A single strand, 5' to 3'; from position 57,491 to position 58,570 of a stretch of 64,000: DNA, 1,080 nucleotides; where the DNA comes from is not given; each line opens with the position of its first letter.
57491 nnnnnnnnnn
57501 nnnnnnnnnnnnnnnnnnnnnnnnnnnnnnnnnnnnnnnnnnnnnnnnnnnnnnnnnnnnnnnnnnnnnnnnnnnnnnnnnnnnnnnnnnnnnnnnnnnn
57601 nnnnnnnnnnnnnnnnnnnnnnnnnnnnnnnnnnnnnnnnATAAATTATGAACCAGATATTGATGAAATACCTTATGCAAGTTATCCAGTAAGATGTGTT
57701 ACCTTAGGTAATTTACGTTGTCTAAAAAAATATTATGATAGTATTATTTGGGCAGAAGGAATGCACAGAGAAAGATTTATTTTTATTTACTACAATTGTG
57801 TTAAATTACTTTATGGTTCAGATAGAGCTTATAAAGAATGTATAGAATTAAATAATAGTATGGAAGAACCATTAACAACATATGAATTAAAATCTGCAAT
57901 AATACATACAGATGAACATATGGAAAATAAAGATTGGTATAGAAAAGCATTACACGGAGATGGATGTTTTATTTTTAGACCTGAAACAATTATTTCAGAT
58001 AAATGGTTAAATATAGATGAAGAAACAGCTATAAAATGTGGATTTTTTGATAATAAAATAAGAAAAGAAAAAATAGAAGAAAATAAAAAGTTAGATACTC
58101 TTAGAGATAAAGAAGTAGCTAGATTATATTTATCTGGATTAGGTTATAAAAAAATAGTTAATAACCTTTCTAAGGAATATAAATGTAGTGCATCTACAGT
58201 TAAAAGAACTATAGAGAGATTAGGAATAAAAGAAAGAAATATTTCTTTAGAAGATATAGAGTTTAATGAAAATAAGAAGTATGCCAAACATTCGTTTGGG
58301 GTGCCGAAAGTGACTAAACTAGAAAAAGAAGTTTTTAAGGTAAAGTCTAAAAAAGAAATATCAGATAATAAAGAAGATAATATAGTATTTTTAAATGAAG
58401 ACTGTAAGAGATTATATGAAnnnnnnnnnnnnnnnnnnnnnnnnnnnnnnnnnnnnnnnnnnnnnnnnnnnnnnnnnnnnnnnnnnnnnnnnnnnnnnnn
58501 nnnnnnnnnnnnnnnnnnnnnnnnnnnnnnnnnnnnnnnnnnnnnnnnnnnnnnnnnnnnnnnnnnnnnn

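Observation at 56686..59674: Candidate replication origin (iterons) plus Prim-Pol-helicase fusion Rep protein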

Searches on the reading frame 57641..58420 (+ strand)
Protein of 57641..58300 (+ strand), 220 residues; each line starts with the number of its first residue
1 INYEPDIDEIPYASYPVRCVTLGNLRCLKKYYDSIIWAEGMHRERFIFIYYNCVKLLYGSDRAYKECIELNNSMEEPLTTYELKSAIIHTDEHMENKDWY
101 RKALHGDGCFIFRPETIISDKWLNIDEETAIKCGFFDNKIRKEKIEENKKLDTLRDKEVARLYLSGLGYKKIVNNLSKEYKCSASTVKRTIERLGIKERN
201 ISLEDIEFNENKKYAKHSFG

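Call 45: predict_structure(alignment_id=A3)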
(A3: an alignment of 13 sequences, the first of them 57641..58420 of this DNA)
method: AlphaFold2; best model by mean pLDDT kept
length: 260 residues; sequences in the alignment: 13
mean_pLDDT: 78.8   pTM: 0.66
mean pLDDT of the five models: 78.8, 78.2, 78.2, 78.0, 76.8
residues with pLDDT >= 90: 105; 70-90: 85; 50-70: 33; < 50: 37
segments of 3 or more residues with pLDDT < 50: 96-101, 217-247
pLDDT, mean of each block of 10 residues (from residue 1): 73 83 96 93 94 92 95 95 88 57 58 90 93 92 87 90 91 91 90 84 78 53 38 38 48 62
secondary structure, 60 per line:
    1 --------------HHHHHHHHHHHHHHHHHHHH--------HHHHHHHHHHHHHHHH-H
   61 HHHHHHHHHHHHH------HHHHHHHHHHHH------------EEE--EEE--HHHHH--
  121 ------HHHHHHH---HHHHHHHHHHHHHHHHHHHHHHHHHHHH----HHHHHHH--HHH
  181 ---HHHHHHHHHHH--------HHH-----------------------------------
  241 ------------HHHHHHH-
elements in order: H15-34 H43-58 H60-73 H80-91 E104-106 E109-111 H114-118 H127-133 H137-164 H169-175 H184-194 H253-259

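Call 98: search_protein_representatives(protein=window:57641-58300:+)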
Query: 220 residues. Proteins with E-value up to 0.001 (for the whole library): 67; up to 1e-10: 39; up to 1e-30: 11. The best 67 are listed.
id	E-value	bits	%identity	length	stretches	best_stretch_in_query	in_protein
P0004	2.4e-87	308.5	66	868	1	1-216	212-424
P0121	6.3e-54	199.2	53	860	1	24-216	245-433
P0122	2.8e-43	164.4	44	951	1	3-216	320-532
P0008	2.8e-42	161.1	44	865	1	2-216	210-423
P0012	7.8e-41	156.4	41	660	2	24-214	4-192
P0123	1.6e-36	142.3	41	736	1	3-216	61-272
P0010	9.4e-35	136.6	42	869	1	24-210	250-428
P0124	1.0e-33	133.2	42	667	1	2-215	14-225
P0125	3.8e-33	131.3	43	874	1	2-215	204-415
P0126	4.6e-33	131.0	43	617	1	25-215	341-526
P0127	6.5e-33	130.5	41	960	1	26-205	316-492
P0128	2.0e-30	122.4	37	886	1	15-216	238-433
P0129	3.6e-27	111.8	39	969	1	11-214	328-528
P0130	4.4e-27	111.5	40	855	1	6-213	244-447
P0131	4.3e-26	108.2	37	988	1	10-216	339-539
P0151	1.7e-13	67.0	31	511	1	8-215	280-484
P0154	1.9e-11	60.3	32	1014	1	38-212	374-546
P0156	1.3e-10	57.6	32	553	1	33-180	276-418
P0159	1.7e-09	54.0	28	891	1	22-200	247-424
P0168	3.0e-07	46.6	30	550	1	42-209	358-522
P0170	9.8e-07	44.9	29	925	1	8-168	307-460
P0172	6.5e-06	42.3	38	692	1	120-216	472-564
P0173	6.6e-06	42.2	29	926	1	38-173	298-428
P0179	2.5e-04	37.1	28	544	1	39-200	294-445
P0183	7.7e-04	35.5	32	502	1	42-192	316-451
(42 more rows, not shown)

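Call 100: search_protein_families(library=pfam, alignment_id=A6, max_evalue=0.001)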
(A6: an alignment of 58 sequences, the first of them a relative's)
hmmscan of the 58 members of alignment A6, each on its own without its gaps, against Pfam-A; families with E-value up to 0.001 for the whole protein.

A. member 1, P0126 (617 aa): 0 families

B. families by the number of members that match (of 58 scanned): 58 families (the first 25 are shown)
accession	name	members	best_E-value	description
PF05970.20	PIF1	41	4.1e-25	PIF1-like helicase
PF13604.12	AAA_30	41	5.4e-22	AAA domain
PF13245.12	AAA_19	41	1.5e-19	AAA domain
PF13401.12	AAA_22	22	8.6e-08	AAA domain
PF01443.25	Viral_helicase1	18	1.6e-08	Viral superfamily 1 RNA helicase core domain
PF13538.12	UvrD_C_2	18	1.9e-06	UvrD-like helicase C-terminal domain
PF13191.12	AAA_16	11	6.7e-08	AAA ATPase domain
PF00270.35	DEAD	10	1.6e-05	DEAD/DEAH box helicase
PF02689.20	Herpes_Helicase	9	3.7e-07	Helicase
PF12775.13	AAA_7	6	8.3e-07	P-loop containing dynein motor region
PF13384.12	HTH_23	5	3.3e-10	Homeodomain-like domain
PF13479.12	AAA_24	5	4.5e-05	AAA domain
PF13518.12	HTH_28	4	4.6e-08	Helix-turn-helix domain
PF13086.12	AAA_11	4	1.2e-06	AAA domain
PF08281.18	Sigma70_r4_2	3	6.5e-05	Sigma-70, region 4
PF08708.16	PriCT_1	2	1e-06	Primase C terminal 1 (PriCT-1)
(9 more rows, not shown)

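Call 102: search_protein_families(library=pfam, proteins=[P0172, P0173, P0159, P0170, P0168, P0183, P0156, P0154, P0179, P0151], max_evalue=0.05)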
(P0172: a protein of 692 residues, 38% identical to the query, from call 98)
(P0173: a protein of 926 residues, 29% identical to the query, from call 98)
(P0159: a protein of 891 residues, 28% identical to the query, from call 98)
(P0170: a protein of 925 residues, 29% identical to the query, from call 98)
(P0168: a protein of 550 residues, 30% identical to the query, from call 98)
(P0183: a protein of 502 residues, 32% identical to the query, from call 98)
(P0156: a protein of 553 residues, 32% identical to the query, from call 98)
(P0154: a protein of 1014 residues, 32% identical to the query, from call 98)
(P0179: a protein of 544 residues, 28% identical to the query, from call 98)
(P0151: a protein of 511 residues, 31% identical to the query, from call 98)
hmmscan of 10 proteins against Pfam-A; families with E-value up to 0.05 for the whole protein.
P0172 (692 aa): 1 family
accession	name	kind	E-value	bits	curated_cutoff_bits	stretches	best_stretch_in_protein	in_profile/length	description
PF08708.16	PriCT_1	-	1e-06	28.7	21.1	1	390-464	7-67/67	Primase C terminal 1 (PriCT-1)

P0173 (926 aa): 9 families
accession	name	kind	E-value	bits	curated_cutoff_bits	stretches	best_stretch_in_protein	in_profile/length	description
PF05970.20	PIF1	-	4.5e-24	85.7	25.9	1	511-704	5-208/223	PIF1-like helicase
PF13604.12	AAA_30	-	1.8e-11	44.6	27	1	520-664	11-144/191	AAA domain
PF13245.12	AAA_19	-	3.3e-10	40.7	25.1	1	525-652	10-132/134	AAA domain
PF13538.12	UvrD_C_2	-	0.00098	19.4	27.4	1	849-884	1-44/52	UvrD-like helicase C-terminal domain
PF18335.7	SH3_13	-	0.002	18.3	41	1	779-821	20-65/65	ATP-dependent RecD-like DNA helicase SH3 domain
PF01371.25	Trp_repressor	-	0.0087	16.5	27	1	414-457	41-85/88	Trp repressor protein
PF00270.35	DEAD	-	0.0097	16.1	26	1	518-630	6-110/167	DEAD/DEAH box helicase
PF13191.12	AAA_16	-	0.011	16.7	32.6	1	510-565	3-63/167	AAA ATPase domain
PF13401.12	AAA_22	-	0.038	14.7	27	0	527-644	6-122/130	AAA domain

P0159 (891 aa): 12 families
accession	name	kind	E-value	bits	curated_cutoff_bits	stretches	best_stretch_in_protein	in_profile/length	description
PF05970.20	PIF1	-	3.7e-21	76.2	25.9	1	483-672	21-218/223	PIF1-like helicase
PF13604.12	AAA_30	-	8.9e-13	48.8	27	1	480-622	13-139/191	AAA domain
PF13245.12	AAA_19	-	2.9e-11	44.1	25.1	1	480-610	7-132/134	AAA domain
PF01443.25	Viral_helicase1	-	8.3e-05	22.9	21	1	796-850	165-221/228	Viral superfamily 1 RNA helicase core domain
PF13538.12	UvrD_C_2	-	0.0023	18.2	27.4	1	807-848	1-44/52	UvrD-like helicase C-terminal domain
PF06745.19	ATPase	-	0.0032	17.3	26.6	1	483-519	18-55/231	KaiC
PF19575.5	HTH_58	-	0.0033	17.7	23.8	1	382-410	22-50/62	Helix-turn-helix domain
PF00270.35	DEAD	-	0.0083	16.3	26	1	477-527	7-60/167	DEAD/DEAH box helicase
PF18335.7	SH3_13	-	0.015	15.5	41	1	733-772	17-56/65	ATP-dependent RecD-like DNA helicase SH3 domain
PF13086.12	AAA_11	-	0.018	15.2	27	0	480-527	12-67/257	AAA domain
PF01656.29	CbiA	-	0.023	15.1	25.4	1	489-518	4-33/125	CobQ/CobB/MinD/ParA nucleotide binding domain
PF02689.20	Herpes_Helicase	-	0.035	12.5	27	0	809-857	731-776/808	Helicase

P0170 (925 aa): 8 families
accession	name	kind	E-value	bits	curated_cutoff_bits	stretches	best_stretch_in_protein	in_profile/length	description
PF05970.20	PIF1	-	2.1e-13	50.8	25.9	1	536-671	20-162/223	PIF1-like helicase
PF13245.12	AAA_19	-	1.1e-10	42.3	25.1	1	537-664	10-132/134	AAA domain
PF13604.12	AAA_30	-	6.3e-09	36.3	27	1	530-665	9-132/191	AAA domain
PF13538.12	UvrD_C_2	-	0.00036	20.8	27.4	1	870-906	2-44/52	UvrD-like helicase C-terminal domain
PF01443.25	Viral_helicase1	-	0.0029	17.9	21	0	852-910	169-223/228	Viral superfamily 1 RNA helicase core domain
PF13401.12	AAA_22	-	0.0037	18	27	1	542-657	9-123/130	AAA domain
PF13479.12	AAA_24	-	0.0068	16.7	27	1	538-649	2-98/195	AAA domain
PF00004.35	AAA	-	0.049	14.5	21.2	0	543-627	3-69/131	ATPase family associated with various cellular activities (AAA)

P0168 (550 aa): 2 families
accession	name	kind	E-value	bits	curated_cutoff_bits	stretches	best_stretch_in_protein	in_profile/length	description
PF01498.24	HTH_Tnp_Tc3_2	-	0.00097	19.8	31.5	1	477-509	15-47/72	Transposase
PF18199.6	Dynein_C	-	0.023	14.3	25.7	0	443-536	185-279/309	Dynein heavy chain C-terminal domain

P0183 (502 aa): 16 families
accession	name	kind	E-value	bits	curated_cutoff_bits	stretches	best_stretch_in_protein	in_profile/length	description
PF13384.12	HTH_23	-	3.3e-10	39.9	24.6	1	421-453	9-41/50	Homeodomain-like domain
PF00196.25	GerE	-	1.4e-09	37.8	23.5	2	418-447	6-35/57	Bacterial regulatory proteins, luxR family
PF13551.12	HTH_29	-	1.7e-07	31.6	28.1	1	421-452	3-35/64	Winged helix-turn helix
PF02796.21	HTH_7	-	3.2e-07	30.8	23.8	1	418-452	10-44/45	Helix-turn-helix domain of resolvase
PF19610.4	DUF6115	-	9.5e-06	26.5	27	1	410-450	91-131/134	Family of unknown function (DUF6115)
PF13936.12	HTH_38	-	2.1e-05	24.6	27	0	420-448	11-39/44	Helix-turn-helix domain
PF08281.18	Sigma70_r4_2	-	8.8e-05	22.5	25.7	0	420-447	16-44/54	Sigma-70, region 4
PF13730.12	HTH_36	-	0.00022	21.4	25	0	422-451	14-47/55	Helix-turn-helix domain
PF13518.12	HTH_28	-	0.00029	21.3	25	0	421-451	4-34/52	Helix-turn-helix domain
PF04545.22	Sigma70_r4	-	0.0038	17.1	24.1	0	417-450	7-41/50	Sigma-70, region 4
PF13542.12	HTH_Tnp_ISL3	-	0.0053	16.6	27.4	0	477-494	31-48/51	Helix-turn-helix domain of transposase family ISL3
PF01381.28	HTH_3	-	0.0094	16.4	23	0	427-454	7-34/55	Helix-turn-helix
PF00356.27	LacI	-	0.014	15.6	27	0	435-462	5-32/46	Bacterial regulatory proteins, lacI family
PF13412.12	HTH_24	-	0.023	14.7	21.9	0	427-451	15-39/48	Winged helix-turn-helix DNA-binding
PF15978.11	TnsD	-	0.029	13.8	32.4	0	419-460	188-230/355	Tn7-like transposition protein D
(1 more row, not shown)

P0156 (553 aa): 3 families
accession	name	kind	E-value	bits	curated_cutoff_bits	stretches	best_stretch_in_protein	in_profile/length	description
PF05970.20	PIF1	-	1.3e-09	38.4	25.9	1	491-550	12-78/223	PIF1-like helicase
PF13604.12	AAA_30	-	5.7e-08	33.1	27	1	481-540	2-63/191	AAA domain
PF13245.12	AAA_19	-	0.00026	21.6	25.1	1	492-541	8-59/134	AAA domain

P0154 (1014 aa): 14 families
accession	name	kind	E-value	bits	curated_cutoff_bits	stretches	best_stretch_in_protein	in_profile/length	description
PF05970.20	PIF1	-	1.4e-17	64.5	25.9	1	629-759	19-157/223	PIF1-like helicase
PF13604.12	AAA_30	-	2.3e-15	57.3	27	1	624-818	8-174/191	AAA domain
PF13245.12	AAA_19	-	2.2e-10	41.3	25.1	1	634-757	13-132/134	AAA domain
PF13401.12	AAA_22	-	5.5e-05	23.9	27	1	635-753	8-128/130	AAA domain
PF13538.12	UvrD_C_2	-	0.00081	19.6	27.4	1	947-982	1-44/52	UvrD-like helicase C-terminal domain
PF17516.8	ProQ_C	-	0.0021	17.8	23.3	1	903-927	20-44/51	ProQ C-terminal domain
PF00270.35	DEAD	-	0.0039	17.4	26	1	622-670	4-55/167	DEAD/DEAH box helicase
PF25787.1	HTH_SB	-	0.0047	17.1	43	1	475-507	1-33/53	Sleeping Beauty transposase HTH domain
PF02689.20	Herpes_Helicase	-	0.0078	14.7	27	0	950-989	732-774/808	Helicase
PF03266.21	NTPase_1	-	0.017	15.4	23.9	0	634-663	1-30/168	NTPase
PF00158.32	Sigma54_activat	-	0.032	14.4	20.2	0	613-679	5-69/168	Sigma-54 interaction domain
PF13481.12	AAA_25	-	0.034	14.2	27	0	628-660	29-60/195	AAA domain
PF13191.12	AAA_16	-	0.04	14.9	32.6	0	631-661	21-53/167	AAA ATPase domain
PF13936.12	HTH_38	-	0.044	14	27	0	488-506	12-30/44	Helix-turn-helix domain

P0179 (544 aa): 6 families
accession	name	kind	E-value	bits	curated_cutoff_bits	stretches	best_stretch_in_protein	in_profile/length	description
PF04545.22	Sigma70_r4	-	5.6e-06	26.2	24.1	1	403-439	8-44/50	Sigma-70, region 4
PF08281.18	Sigma70_r4_2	-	0.00068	19.7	25.7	1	407-436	18-47/54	Sigma-70, region 4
PF03683.19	UPF0175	-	0.0007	19.7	27.9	1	395-442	13-60/75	Uncharacterised protein family (UPF0175)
PF13518.12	HTH_28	-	0.0048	17.4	25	1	407-438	5-35/52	Helix-turn-helix domain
PF13384.12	HTH_23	-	0.019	15.2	24.6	0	400-437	3-39/50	Homeodomain-like domain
PF01381.28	HTH_3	-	0.025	15.1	23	0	415-436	9-30/55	Helix-turn-helix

P0151 (511 aa): 1 family
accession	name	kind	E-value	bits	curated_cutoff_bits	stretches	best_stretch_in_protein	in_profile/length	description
PF08708.16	PriCT_1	-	1.2e-05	25.2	21.1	1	315-365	12-63/67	Primase C terminal 1 (PriCT-1)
